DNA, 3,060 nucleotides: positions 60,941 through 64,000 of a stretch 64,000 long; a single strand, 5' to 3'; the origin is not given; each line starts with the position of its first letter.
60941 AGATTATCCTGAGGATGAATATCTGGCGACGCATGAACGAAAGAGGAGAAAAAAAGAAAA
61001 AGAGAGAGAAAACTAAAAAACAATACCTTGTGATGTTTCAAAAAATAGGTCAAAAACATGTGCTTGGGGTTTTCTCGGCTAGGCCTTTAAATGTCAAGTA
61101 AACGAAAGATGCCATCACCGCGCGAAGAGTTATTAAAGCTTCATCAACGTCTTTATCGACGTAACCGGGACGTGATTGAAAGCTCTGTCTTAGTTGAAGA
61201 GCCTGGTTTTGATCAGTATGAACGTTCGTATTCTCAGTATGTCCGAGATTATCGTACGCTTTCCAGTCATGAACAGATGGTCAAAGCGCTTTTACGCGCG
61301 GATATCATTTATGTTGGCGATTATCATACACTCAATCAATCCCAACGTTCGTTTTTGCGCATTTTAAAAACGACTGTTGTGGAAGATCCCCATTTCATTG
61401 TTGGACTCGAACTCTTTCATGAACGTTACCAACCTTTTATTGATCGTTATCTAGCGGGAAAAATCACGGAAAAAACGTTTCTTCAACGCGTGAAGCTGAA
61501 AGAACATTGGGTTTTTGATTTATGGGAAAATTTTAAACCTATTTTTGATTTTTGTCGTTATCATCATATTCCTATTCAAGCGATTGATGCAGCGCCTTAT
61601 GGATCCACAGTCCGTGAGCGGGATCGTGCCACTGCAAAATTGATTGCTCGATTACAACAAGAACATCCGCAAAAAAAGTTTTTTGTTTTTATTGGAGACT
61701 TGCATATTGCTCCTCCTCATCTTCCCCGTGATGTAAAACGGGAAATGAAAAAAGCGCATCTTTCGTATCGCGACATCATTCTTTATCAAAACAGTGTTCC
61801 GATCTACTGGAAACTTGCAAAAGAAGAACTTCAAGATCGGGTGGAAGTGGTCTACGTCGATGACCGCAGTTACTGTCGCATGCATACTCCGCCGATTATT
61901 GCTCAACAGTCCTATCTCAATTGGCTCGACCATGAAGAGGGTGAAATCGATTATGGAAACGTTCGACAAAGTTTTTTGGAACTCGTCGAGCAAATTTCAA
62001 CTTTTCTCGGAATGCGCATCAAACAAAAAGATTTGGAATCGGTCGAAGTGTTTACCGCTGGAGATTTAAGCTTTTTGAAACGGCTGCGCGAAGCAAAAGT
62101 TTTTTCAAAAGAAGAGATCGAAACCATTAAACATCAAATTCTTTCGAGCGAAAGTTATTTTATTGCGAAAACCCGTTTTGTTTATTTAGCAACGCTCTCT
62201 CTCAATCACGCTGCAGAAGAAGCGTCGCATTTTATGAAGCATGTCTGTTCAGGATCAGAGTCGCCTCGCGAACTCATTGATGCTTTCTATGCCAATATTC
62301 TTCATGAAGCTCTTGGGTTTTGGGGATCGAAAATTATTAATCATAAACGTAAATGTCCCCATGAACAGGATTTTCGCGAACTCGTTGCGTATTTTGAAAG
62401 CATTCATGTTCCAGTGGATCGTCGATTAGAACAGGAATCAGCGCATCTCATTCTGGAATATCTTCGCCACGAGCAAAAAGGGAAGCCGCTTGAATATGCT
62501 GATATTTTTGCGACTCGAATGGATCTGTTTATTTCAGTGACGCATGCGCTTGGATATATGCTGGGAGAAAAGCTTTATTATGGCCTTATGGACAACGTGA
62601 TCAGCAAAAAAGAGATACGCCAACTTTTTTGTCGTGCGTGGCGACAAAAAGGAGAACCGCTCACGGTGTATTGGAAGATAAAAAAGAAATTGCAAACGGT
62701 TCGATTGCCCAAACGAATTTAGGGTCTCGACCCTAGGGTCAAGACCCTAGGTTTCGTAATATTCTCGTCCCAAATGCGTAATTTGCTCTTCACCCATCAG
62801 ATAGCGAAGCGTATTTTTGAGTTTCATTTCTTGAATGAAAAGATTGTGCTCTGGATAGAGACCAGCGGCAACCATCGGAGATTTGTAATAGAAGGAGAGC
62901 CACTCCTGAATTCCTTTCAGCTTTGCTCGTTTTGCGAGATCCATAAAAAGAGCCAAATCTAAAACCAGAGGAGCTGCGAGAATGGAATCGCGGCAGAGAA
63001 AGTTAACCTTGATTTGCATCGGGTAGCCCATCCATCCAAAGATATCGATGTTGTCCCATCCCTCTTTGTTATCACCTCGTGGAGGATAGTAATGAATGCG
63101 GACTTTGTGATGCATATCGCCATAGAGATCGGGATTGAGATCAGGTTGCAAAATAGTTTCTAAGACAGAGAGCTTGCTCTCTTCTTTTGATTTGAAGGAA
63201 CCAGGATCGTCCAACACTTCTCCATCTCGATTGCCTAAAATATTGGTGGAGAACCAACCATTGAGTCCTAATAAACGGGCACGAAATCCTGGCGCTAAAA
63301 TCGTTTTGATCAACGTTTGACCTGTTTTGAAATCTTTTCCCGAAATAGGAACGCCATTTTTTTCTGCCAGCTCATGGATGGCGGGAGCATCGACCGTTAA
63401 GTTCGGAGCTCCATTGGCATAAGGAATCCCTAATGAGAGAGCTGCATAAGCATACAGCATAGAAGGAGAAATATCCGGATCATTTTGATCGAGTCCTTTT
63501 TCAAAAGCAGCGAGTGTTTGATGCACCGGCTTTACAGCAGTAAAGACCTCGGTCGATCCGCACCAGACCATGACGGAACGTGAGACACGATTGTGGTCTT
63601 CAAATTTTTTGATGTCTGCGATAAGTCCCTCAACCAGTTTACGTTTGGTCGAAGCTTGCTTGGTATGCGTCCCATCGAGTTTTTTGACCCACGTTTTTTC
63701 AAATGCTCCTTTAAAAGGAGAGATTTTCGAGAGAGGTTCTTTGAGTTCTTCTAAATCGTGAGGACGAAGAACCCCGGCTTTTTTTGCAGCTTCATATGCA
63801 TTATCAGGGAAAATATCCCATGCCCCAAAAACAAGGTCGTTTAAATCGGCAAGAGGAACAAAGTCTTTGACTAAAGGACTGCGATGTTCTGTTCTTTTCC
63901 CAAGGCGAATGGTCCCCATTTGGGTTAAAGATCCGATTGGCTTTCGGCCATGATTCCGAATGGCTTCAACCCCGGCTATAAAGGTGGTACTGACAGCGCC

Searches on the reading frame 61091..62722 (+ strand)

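Call 33: search_protein_families(library=pfam, proteins=[window:61091-62722:+], max_evalue=0.0001)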
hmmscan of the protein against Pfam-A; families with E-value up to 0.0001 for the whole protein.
window:61091-62722:+ (543 aa): 1 family
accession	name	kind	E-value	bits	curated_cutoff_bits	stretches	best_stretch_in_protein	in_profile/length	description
PF04187.18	Cofac_haem_bdg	-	5.3e-22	79.3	27.7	1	63-167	1-105/213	Haem-binding uptake, Tiki superfamily, ChaN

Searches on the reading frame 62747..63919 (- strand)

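Call 33: search_protein_families(library=pfam, proteins=[window:62747-63919:-], max_evalue=0.0001)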
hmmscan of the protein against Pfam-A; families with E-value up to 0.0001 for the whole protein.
window:62747-63919:- (390 aa): 2 families
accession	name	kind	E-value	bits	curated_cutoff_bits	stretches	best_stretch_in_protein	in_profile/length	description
PF07994.18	NAD_binding_5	-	9.7e-86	288.6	25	1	1-372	47-321/321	Myo-inositol-1-phosphate synthase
PF01658.22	Inos-1-P_synth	-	4.7e-32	110.8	27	1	200-312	1-107/107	Myo-inositol-1-phosphate synthase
